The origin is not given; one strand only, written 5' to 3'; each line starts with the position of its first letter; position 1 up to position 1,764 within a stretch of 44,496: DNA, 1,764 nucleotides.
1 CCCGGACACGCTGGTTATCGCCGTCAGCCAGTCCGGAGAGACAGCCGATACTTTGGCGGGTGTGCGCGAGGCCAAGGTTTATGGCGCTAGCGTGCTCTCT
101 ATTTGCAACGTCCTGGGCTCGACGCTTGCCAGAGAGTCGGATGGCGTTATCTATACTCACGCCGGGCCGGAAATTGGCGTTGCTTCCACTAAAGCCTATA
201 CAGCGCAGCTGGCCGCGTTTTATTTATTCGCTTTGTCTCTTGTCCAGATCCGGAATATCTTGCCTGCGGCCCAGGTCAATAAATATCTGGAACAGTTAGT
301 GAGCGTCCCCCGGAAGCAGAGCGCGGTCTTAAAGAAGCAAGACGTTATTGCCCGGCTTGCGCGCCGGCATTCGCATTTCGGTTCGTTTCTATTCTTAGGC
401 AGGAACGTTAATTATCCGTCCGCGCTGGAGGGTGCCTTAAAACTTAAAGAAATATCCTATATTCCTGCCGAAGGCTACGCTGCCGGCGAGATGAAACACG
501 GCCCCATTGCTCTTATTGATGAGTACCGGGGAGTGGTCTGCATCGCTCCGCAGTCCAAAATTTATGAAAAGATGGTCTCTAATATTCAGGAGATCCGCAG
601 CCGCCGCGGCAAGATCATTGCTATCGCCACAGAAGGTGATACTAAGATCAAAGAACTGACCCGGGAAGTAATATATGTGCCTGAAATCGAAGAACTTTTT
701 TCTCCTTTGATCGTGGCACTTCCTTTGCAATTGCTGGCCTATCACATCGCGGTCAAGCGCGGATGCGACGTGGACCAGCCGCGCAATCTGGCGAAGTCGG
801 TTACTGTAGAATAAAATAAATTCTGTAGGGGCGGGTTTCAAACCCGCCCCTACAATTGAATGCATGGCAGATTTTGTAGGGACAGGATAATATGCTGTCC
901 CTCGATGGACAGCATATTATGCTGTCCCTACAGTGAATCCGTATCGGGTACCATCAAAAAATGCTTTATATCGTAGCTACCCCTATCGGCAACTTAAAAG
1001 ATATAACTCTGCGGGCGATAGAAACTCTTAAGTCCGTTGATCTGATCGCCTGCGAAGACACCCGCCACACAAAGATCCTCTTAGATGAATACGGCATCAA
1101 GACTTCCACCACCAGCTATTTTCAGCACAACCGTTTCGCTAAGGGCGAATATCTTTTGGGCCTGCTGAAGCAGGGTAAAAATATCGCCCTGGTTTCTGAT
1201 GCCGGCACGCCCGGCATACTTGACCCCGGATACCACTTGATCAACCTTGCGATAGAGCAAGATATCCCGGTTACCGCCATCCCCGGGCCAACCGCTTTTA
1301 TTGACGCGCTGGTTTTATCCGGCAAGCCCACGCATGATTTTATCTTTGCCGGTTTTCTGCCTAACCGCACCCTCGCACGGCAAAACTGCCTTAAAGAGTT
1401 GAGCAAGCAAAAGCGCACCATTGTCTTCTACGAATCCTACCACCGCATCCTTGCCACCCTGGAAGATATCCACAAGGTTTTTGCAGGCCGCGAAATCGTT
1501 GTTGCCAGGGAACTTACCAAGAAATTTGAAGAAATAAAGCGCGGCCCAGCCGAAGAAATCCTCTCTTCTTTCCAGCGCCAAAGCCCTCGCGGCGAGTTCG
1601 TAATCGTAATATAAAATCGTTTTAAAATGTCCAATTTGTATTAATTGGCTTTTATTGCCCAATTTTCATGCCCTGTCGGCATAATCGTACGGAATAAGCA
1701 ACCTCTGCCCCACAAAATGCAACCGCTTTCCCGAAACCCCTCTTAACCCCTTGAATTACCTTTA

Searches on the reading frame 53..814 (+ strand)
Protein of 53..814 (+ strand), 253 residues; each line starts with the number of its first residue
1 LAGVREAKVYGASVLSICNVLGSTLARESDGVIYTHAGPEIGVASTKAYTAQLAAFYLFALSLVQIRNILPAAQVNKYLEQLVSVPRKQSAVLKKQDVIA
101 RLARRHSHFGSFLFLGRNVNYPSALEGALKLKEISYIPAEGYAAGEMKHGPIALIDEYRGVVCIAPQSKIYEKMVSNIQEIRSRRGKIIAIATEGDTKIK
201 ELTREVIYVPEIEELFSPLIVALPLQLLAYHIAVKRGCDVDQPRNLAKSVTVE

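Call 82: search_protein_families(library=pfam, proteins=[window:53-814:+], max_evalue=0.0001)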
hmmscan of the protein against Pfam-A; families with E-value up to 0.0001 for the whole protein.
window:53-814:+ (253 aa): 1 family
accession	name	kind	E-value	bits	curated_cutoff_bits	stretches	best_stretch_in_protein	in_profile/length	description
PF01380.27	SIS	-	5.6e-34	117.2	25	2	113-234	9-129/131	SIS domain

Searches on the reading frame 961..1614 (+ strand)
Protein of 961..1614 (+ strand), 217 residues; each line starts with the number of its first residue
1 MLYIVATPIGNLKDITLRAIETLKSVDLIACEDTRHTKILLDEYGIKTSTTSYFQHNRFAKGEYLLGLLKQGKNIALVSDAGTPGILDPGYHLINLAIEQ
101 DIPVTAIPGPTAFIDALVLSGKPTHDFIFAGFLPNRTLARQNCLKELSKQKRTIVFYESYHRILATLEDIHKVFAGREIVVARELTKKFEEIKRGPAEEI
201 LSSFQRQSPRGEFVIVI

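Call 82: search_protein_families(library=pfam, proteins=[window:961-1614:+], max_evalue=0.0001)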
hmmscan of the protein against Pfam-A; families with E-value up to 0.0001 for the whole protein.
window:961-1614:+ (217 aa): 1 family
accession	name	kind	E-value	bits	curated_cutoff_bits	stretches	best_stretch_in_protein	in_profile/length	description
PF00590.25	TP_methylase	-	4.8e-32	112.1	27.8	1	1-200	1-211/212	Tetrapyrrole (Corrin/Porphyrin) Methylases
